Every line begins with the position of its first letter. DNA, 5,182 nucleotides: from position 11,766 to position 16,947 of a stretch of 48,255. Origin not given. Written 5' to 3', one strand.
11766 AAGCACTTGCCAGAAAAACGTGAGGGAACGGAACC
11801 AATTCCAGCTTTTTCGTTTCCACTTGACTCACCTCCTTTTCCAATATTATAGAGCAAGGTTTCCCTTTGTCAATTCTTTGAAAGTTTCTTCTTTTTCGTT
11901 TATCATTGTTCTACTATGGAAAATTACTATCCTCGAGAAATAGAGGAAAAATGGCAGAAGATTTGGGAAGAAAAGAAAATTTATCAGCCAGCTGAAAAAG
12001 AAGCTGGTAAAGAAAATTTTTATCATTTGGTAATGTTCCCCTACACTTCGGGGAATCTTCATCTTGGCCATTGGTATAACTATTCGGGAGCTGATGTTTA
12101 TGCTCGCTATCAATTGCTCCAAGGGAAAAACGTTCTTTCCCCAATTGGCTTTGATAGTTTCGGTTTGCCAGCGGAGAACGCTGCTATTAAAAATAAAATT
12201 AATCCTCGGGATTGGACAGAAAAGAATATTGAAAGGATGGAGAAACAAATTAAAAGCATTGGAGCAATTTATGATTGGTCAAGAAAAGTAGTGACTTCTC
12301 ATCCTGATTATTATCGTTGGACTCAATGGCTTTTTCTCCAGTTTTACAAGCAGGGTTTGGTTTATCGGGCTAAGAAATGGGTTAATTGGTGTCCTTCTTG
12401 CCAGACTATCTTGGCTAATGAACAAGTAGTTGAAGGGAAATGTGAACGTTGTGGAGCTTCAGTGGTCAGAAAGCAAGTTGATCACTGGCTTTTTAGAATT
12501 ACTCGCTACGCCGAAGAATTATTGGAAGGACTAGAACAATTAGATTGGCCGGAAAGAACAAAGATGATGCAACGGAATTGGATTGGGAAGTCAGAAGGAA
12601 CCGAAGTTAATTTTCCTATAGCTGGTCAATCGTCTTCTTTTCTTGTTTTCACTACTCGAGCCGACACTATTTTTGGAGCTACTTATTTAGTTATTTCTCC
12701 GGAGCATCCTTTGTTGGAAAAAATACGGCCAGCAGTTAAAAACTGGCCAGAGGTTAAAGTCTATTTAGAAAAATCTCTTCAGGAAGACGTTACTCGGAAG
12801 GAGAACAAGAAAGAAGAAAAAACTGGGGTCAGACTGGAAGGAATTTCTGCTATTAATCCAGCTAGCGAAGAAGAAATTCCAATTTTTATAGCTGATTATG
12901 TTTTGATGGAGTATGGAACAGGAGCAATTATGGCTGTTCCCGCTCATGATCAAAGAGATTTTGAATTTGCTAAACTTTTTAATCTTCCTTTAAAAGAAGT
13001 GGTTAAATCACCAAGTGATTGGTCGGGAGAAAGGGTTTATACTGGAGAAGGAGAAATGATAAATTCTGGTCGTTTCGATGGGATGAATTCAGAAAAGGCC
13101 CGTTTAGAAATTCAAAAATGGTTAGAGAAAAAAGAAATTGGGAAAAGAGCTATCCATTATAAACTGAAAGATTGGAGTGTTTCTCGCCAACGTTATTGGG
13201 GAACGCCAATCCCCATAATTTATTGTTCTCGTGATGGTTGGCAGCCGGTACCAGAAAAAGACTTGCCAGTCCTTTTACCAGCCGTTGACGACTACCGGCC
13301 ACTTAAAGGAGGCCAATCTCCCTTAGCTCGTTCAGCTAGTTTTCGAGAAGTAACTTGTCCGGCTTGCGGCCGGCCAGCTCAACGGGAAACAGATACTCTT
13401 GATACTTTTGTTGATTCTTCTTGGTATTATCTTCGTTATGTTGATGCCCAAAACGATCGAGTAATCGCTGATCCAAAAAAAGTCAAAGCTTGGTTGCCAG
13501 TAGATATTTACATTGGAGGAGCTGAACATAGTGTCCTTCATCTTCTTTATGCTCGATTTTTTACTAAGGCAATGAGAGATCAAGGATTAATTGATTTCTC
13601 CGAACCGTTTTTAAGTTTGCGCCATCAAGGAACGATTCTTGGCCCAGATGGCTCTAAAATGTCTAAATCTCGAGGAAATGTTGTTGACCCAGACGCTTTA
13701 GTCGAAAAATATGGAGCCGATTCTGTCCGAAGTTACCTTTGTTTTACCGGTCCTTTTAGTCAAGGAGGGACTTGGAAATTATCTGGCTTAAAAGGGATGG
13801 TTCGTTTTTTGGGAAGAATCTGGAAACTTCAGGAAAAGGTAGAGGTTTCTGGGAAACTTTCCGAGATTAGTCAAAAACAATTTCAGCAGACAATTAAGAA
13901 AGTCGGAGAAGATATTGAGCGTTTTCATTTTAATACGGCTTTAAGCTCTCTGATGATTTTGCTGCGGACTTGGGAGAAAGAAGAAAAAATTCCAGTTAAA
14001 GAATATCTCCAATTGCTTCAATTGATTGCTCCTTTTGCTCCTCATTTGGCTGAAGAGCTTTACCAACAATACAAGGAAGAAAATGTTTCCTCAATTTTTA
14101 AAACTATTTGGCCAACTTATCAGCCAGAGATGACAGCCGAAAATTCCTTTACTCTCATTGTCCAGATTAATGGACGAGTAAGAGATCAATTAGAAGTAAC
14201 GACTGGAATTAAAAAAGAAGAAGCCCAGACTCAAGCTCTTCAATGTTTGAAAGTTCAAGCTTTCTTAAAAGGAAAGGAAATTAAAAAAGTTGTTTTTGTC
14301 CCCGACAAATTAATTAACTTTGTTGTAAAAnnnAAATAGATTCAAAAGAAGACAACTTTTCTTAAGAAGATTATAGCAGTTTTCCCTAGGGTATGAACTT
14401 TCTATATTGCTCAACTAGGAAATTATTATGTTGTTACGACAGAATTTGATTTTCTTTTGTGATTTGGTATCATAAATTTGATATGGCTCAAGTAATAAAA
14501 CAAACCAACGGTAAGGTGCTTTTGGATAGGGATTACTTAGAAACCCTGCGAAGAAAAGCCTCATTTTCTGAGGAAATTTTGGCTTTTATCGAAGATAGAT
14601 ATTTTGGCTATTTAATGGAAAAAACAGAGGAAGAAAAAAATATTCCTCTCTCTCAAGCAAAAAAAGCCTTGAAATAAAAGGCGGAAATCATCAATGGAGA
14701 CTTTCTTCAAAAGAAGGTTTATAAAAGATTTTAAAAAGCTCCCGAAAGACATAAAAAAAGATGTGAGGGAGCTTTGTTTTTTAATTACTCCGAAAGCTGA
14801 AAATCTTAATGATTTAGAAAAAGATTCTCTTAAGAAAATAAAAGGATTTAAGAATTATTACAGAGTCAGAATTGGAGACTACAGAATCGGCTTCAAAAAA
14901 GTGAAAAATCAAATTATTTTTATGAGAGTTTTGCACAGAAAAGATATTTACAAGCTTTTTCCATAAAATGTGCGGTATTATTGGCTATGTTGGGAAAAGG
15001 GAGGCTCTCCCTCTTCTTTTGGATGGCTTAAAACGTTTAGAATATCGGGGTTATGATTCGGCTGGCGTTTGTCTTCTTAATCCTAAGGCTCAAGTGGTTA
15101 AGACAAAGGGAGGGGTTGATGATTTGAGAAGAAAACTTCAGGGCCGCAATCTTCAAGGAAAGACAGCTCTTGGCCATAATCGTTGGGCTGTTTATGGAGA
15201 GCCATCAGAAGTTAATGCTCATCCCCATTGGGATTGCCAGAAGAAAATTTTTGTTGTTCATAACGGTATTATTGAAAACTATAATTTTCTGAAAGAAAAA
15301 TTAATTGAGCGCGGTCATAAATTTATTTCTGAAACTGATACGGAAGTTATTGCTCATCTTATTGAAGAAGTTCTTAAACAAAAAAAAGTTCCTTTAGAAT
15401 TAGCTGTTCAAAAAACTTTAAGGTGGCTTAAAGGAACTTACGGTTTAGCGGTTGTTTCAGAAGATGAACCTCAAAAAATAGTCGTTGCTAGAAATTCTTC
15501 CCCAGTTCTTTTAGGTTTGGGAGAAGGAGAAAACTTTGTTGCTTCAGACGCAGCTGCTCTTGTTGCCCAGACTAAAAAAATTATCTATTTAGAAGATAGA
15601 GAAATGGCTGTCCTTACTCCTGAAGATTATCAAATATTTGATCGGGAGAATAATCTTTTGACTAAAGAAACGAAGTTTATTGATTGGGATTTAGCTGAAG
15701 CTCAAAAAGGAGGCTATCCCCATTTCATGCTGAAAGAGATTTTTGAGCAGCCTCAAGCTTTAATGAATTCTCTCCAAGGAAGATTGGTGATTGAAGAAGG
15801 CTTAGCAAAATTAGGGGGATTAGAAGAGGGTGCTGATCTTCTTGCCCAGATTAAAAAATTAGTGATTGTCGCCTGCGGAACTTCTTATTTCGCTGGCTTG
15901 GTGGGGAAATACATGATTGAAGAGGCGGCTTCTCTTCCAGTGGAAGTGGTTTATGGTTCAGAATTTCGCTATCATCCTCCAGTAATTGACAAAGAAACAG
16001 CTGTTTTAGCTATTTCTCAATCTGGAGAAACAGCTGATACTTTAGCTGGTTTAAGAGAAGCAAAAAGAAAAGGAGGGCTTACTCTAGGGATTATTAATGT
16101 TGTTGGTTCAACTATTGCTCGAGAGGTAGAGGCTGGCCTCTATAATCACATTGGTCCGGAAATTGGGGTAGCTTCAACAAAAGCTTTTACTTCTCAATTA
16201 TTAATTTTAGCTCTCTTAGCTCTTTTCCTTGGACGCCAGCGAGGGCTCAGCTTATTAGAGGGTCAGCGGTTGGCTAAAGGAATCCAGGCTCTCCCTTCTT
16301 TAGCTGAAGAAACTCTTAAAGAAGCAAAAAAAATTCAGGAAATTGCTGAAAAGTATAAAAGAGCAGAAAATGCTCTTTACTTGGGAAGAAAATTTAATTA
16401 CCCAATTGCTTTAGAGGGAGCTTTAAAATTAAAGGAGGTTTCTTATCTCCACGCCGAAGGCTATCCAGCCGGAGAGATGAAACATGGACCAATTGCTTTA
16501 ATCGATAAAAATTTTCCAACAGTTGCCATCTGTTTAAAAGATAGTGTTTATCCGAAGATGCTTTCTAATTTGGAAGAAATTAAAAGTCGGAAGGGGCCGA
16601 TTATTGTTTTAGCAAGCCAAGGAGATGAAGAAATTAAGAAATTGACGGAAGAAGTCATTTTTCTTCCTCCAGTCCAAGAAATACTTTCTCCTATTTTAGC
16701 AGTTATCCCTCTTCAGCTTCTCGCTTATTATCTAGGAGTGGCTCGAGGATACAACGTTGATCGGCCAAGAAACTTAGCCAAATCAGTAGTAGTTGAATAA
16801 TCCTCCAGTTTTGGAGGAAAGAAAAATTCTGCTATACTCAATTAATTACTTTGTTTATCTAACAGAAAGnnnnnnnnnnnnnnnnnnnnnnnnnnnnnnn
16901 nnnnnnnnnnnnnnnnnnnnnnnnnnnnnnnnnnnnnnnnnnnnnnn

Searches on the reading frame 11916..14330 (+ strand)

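Call 19: search_protein_families(library=pfam, proteins=[window:11916-14330:+], max_evalue=0.001)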
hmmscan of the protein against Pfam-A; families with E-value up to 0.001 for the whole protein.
window:11916-14330:+ (805 aa): 4 families
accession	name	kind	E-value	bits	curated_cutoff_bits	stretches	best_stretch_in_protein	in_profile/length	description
PF13603.12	tRNA-synt_1_2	-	1.2e-64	217.6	25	1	220-404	1-185/185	Leucyl-tRNA synthetase, editing domain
PF00133.28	tRNA-synt_1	-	2.3e-53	181.9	22.7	2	12-224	1-226/414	tRNA synthetases class I (I, L, M and V)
PF09334.17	tRNA-synt_1g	-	2.2e-34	119.3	20.1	2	41-181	7-144/391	tRNA synthetases class I (M)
PF08264.19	Anticodon_1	-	2.2e-17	63.7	25.1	1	655-768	7-145/148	Anticodon-binding domain of tRNA ligase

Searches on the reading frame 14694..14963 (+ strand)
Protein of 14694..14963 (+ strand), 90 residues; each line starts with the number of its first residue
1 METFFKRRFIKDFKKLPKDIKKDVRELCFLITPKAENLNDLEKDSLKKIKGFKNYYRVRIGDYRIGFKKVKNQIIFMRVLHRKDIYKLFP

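Call 20: search_protein_families(library=pfam, proteins=[window:14694-14963:+], max_evalue=0.001)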
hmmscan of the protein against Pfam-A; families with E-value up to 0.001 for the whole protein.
window:14694-14963:+ (90 aa): 1 family
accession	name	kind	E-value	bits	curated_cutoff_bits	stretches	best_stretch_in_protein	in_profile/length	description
PF05016.21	ParE_toxin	-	1.7e-09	38.6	23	1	5-86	3-89/89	ParE toxin of type II toxin-antitoxin system, parDE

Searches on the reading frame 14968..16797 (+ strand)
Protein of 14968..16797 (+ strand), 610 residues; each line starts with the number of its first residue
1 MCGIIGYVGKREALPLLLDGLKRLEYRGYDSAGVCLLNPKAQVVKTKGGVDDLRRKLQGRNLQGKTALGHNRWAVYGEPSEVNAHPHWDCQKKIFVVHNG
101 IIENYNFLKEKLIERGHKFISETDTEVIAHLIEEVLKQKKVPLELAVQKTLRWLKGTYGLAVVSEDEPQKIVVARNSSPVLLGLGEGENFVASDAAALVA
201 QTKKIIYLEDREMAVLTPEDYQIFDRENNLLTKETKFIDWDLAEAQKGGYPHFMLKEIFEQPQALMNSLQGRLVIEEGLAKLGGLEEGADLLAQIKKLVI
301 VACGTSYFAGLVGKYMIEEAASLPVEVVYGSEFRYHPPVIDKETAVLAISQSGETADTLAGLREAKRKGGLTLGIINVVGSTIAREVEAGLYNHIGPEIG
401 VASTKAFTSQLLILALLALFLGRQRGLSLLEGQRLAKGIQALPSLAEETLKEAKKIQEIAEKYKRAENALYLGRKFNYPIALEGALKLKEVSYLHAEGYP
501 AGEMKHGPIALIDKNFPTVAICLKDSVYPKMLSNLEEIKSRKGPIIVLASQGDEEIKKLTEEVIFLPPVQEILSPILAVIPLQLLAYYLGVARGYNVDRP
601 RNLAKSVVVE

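Call 20: search_protein_families(library=pfam, proteins=[window:14968-16797:+], max_evalue=0.001)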
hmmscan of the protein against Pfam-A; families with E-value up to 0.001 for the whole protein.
window:14968-16797:+ (610 aa): 3 families
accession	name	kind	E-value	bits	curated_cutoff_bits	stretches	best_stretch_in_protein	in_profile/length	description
PF01380.27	SIS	-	2.8e-51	173.2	25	2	292-419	2-130/131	SIS domain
PF13522.11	GATase_6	-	7.5e-18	65.3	27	1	63-181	9-117/130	Glutamine amidotransferase domain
PF13537.11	GATase_7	-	6.5e-14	52.4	25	1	79-199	8-122/123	Glutamine amidotransferase domain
